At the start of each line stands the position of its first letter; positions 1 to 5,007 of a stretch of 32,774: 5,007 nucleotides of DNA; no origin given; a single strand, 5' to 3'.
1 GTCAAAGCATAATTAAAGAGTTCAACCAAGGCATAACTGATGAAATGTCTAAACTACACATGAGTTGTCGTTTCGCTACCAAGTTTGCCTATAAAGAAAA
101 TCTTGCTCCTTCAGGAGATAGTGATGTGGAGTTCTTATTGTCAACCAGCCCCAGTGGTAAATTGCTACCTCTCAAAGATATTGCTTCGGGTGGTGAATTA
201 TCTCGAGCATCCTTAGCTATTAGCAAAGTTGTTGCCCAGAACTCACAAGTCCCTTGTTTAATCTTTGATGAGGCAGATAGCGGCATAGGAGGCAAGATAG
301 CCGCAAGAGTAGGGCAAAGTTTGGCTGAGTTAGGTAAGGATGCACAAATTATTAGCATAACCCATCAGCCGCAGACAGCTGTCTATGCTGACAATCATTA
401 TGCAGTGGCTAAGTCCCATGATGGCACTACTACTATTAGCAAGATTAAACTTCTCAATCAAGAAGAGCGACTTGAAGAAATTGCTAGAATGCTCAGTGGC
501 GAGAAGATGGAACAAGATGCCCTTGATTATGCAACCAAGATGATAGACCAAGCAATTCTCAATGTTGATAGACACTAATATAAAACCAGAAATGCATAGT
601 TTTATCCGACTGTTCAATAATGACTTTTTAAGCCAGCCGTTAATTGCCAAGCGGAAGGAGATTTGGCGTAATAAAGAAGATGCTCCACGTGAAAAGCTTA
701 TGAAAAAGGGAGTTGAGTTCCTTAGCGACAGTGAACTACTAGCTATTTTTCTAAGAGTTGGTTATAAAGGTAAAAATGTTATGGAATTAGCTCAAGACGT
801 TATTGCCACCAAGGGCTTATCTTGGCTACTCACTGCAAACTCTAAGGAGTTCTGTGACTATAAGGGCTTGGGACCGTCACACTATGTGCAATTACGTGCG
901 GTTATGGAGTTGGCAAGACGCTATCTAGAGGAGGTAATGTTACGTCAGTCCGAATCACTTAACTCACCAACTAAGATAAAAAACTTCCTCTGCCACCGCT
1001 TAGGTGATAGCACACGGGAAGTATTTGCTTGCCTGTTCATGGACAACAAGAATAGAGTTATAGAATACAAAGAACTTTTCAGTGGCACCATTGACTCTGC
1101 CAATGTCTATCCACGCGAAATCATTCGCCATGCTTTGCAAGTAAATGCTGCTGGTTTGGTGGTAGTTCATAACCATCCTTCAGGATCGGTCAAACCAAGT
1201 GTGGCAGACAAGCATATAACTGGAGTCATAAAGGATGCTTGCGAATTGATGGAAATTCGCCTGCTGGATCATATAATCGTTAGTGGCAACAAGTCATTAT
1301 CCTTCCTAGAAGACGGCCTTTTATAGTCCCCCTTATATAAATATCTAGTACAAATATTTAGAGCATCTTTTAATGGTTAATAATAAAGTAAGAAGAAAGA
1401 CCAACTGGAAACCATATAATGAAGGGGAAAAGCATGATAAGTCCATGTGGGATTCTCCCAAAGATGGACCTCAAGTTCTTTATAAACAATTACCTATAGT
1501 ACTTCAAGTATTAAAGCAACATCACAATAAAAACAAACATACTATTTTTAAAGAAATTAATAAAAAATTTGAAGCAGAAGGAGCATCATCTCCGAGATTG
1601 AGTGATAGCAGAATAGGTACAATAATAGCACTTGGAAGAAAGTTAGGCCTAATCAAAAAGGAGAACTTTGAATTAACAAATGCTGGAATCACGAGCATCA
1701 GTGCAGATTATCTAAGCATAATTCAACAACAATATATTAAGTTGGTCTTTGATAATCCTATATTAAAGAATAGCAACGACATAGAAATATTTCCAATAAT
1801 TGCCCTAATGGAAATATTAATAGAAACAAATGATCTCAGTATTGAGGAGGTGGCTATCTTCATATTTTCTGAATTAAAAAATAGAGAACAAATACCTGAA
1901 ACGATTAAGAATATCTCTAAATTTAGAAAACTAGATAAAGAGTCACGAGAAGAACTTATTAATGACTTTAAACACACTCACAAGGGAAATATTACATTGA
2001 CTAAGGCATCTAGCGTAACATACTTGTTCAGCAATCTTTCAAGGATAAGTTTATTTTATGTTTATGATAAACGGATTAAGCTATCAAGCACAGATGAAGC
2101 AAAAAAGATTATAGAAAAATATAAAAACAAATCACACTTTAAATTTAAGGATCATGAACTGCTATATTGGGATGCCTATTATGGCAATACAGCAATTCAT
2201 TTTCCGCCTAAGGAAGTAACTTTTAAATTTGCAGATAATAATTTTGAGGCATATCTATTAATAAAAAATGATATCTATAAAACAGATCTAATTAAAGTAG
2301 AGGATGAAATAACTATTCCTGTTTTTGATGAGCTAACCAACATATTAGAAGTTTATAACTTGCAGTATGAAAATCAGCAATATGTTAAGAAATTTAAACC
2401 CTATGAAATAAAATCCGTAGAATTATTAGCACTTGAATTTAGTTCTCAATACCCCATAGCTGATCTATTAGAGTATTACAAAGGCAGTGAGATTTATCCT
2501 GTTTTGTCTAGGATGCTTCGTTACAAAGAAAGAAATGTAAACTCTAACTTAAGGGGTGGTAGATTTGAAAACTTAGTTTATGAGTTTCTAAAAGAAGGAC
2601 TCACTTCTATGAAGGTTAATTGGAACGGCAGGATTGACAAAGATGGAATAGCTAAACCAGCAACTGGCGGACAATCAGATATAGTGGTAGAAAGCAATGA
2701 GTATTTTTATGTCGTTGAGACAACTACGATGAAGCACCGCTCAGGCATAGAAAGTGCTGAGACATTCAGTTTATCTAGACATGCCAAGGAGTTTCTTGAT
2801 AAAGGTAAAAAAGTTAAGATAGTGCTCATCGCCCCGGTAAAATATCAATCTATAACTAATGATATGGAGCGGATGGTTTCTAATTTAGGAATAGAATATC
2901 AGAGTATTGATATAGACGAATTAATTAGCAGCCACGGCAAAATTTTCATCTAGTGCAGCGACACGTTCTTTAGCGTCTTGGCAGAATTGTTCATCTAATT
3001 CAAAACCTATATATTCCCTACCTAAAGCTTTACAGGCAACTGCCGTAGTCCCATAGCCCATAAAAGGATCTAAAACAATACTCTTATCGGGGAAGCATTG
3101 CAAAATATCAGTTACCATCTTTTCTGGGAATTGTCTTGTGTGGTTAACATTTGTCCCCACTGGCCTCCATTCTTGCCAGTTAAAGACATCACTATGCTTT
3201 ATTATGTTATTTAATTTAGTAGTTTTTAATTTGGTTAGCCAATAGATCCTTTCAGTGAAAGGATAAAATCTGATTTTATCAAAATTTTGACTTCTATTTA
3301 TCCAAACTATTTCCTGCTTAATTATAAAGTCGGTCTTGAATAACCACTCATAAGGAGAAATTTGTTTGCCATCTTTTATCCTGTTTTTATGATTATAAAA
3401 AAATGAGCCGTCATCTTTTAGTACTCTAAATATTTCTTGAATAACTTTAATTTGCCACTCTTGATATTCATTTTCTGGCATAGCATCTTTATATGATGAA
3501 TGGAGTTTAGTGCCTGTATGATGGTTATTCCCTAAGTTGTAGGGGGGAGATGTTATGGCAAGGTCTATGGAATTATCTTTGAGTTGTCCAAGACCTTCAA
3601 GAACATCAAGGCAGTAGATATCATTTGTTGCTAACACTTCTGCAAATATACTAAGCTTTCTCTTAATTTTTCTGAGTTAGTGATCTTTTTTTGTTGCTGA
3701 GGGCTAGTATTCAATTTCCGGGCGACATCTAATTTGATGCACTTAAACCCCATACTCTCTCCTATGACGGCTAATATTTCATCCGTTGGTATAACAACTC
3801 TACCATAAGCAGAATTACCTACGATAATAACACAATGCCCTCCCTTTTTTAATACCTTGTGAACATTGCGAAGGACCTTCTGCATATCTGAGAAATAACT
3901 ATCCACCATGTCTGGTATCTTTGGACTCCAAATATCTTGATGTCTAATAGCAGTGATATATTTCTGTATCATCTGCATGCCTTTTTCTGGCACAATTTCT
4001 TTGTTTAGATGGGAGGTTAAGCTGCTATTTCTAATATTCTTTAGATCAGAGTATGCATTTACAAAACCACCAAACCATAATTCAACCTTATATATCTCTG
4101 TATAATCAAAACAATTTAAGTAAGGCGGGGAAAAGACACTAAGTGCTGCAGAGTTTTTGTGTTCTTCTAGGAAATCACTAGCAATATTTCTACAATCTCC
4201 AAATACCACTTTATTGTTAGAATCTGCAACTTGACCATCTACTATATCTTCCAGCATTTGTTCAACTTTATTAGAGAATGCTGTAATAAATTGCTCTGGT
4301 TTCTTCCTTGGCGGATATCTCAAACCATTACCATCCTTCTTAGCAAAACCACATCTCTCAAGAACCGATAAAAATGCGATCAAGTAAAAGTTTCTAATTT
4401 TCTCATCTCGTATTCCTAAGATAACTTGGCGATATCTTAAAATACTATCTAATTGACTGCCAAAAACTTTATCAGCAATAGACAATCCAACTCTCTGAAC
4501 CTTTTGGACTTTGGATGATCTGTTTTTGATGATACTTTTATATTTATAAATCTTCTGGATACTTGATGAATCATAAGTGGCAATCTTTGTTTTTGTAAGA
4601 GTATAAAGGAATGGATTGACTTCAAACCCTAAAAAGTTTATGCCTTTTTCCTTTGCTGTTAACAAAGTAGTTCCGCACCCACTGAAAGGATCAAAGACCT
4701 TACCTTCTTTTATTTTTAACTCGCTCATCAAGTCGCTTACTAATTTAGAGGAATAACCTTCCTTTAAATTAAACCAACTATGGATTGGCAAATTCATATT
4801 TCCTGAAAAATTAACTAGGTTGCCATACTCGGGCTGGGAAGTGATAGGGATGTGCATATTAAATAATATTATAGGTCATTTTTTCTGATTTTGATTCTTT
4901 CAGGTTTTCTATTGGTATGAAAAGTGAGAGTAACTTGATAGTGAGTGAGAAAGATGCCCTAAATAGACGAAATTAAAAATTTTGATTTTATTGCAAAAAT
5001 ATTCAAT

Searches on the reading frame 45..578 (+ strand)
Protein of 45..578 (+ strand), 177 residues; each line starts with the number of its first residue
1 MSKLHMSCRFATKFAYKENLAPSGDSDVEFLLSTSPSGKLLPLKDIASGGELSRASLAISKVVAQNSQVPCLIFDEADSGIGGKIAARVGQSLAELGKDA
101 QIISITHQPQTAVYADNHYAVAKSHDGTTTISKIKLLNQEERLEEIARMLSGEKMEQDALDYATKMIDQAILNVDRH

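Call 5: search_protein_families(library=pfam, proteins=[window:45-578:+], max_evalue=0.001)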
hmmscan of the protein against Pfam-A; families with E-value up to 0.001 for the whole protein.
window:45-578:+ (177 aa): 1 family
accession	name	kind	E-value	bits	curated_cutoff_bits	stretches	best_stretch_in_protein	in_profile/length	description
PF02463.25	SMC_N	-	7e-09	35.9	40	1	47-129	137-219/220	RecF/RecN/SMC N terminal domain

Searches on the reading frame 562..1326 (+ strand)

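Call 5: search_protein_families(library=pfam, proteins=[window:562-1326:+], max_evalue=0.001)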
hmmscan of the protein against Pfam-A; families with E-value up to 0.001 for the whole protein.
window:562-1326:+ (254 aa): 2 families
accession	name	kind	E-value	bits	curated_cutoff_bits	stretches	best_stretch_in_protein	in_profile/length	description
PF04002.20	RadC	-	2.2e-42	144.3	22.1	1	133-252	1-120/121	RadC-like JAB domain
PF20582.4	UPF0758_N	-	1.3e-22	80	27.1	1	38-108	6-76/77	UPF0758 N-terminal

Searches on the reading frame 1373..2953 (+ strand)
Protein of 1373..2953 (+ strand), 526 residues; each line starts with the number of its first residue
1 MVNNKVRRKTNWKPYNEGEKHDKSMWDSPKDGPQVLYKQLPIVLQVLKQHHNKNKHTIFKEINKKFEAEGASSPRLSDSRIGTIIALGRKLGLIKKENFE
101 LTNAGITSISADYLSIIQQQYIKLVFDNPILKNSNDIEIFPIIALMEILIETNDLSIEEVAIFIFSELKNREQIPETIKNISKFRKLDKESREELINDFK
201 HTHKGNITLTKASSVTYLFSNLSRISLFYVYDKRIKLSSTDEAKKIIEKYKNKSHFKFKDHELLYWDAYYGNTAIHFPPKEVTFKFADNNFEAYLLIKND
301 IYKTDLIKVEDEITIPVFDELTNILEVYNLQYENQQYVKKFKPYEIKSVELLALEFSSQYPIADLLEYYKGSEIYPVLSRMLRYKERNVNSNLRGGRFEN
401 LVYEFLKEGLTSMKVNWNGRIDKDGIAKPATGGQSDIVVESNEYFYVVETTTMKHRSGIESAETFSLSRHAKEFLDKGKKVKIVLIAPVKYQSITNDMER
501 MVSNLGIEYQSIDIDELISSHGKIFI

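Call 5: search_protein_families(library=pfam, proteins=[window:1373-2953:+], max_evalue=0.001)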
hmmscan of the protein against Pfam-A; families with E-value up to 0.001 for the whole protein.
window:1373-2953:+ (526 aa): 0 families

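Call 10: search_protein_families(library=padloc, proteins=[window:1373-2953:+], max_evalue=0.01)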
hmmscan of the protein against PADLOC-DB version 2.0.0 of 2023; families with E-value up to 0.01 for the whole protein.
window:1373-2953:+ (526 aa): 1 family
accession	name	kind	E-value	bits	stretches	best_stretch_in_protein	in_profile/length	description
PDLC03422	REase_II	-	1.8e-36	124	2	115-318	130-350/591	Type II restriction enzyme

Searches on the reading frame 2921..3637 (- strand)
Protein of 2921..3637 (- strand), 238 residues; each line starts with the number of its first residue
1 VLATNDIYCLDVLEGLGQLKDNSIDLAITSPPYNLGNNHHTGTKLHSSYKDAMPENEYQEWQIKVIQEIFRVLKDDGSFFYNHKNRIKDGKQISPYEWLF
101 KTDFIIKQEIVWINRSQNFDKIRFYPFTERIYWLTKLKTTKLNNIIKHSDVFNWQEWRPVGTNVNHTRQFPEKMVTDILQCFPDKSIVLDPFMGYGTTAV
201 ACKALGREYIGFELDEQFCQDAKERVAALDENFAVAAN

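Call 4: search_protein_families(library=pfam, proteins=[window:2921-3637:-], max_evalue=0.01)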
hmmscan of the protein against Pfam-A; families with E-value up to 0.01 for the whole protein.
window:2921-3637:- (238 aa): 3 families
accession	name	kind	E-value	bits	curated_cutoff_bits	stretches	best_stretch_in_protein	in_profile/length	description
PF01555.25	N6_N4_Mtase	-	3.1e-36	125.8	26.7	1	24-224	1-221/221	DNA methylase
PF08241.18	Methyltransf_11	-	0.00071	20.6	21.2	0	64-80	78-94/95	Methyltransferase domain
PF13649.12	Methyltransf_25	-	0.0031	18.6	27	0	188-229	1-44/97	Methyltransferase domain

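Call 10: search_protein_families(library=padloc, proteins=[window:2921-3637:-], max_evalue=0.01)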
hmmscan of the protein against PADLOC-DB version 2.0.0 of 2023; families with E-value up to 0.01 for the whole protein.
window:2921-3637:- (238 aa): 66 families (the best 25 are shown)
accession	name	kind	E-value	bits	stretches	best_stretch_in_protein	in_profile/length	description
PDLC03371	MTase_II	-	5e-42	142.2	1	4-232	10-258/260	Type II methyltransferase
PDLC03295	MTase_II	-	1.1e-35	121.5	2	4-114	3-106/292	Type II methyltransferase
PDLC03305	MTase_II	-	2.5e-34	117.4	1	5-229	13-245/513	Type II methyltransferase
PDLC03299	MTase_II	-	4e-31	106.6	2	6-138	16-138/296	Type II methyltransferase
PDLC03353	MTase_II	-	1.5e-30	104.6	1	3-234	8-258/260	Type II methyltransferase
PDLC03387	MTase_II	-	4.9e-29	99.4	2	163-234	211-284/289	Type II methyltransferase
PDLC03320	MTase_II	-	3e-25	87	2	163-233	210-281/289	Type II methyltransferase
PDLC03230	MTase_II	-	1.4e-23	81.8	2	5-141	36-167/360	Type II methyltransferase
PDLC03350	MTase_II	-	2.3e-23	81.1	2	161-229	229-298/312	Type II methyltransferase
PDLC03216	MTase_II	-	2.6e-23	80.6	1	3-230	10-259/364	Type II methyltransferase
PDLC03228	MTase_II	-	2.4e-21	74.6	1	8-237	5-216/227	Type II methyltransferase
PDLC03339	MTase_II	-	2.3e-20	70.7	2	166-226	210-271/399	Type II methyltransferase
PDLC03265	MTase_II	-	2.2e-19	68.1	2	10-121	30-132/333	Type II methyltransferase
PDLC03738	oMTase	-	7.4e-18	62.4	2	166-230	204-269/376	orphan methyltransferase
PDLC03238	MTase_II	-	1.2e-17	62.1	2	7-81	126-195/428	Type II methyltransferase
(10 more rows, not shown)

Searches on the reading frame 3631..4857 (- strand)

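Call 4: search_protein_families(library=pfam, proteins=[window:3631-4857:-], max_evalue=0.01)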
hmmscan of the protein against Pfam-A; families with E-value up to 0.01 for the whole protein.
window:3631-4857:- (408 aa): 4 families
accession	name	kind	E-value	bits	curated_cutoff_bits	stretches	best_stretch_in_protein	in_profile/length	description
PF01555.25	N6_N4_Mtase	-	5.5e-14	53.1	26.7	2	38-88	169-219/221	DNA methylase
PF02086.21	MethyltransfD12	-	0.00071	19.8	22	1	38-105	7-74/253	D12 class N6 adenine-specific DNA methyltransferase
PF13847.12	Methyltransf_31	-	0.0043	17.2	27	0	293-345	55-110/145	Methyltransferase domain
PF08242.18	Methyltransf_12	-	0.0065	17.6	30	0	320-342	76-98/98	Methyltransferase domain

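Call 10: search_protein_families(library=padloc, proteins=[window:3631-4857:-], max_evalue=0.01)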
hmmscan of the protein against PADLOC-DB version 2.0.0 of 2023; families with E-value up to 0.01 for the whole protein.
window:3631-4857:- (408 aa): 41 families (the best 25 are shown)
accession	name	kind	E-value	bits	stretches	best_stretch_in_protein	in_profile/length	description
PDLC03224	MTase_II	-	7.2e-72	240.8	1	14-407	56-480/481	Type II methyltransferase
PDLC03239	MTase_II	-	3.9e-31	106.2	2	26-302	66-350/442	Type II methyltransferase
PDLC03389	MTase_II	-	6e-31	105.6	2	197-378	244-423/445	Type II methyltransferase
PDLC03306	MTase_II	-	4.1e-30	103.1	2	12-282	17-286/422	Type II methyltransferase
PDLC03322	MTase_II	-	5.6e-24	82.8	1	45-373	59-402/446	Type II methyltransferase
PDLC03362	MTase_II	-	1.6e-17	61.5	1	49-372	66-401/438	Type II methyltransferase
PDLC03353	MTase_II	-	2.5e-17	61.3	2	214-375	9-111/260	Type II methyltransferase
PDLC03369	MTase_II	-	3.6e-14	50.4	2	317-383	440-505/532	Type II methyltransferase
PDLC03350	MTase_II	-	5e-13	47.1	2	48-98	251-301/312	Type II methyltransferase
PDLC03351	MTase_II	-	9.6e-13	46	1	41-110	137-206/348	Type II methyltransferase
PDLC03387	MTase_II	-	3.3e-12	44.2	1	38-99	221-282/289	Type II methyltransferase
PDLC03325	MTase_II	-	2.1e-10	37.9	2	50-101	91-142/426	Type II methyltransferase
PDLC03377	MTase_II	-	2.4e-10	37.6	1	13-268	83-349/504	Type II methyltransferase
PDLC03249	MTase_II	-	4.1e-10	37.1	1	49-112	136-197/541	Type II methyltransferase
PDLC03371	MTase_II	-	7.8e-10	36.7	1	37-97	197-257/260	Type II methyltransferase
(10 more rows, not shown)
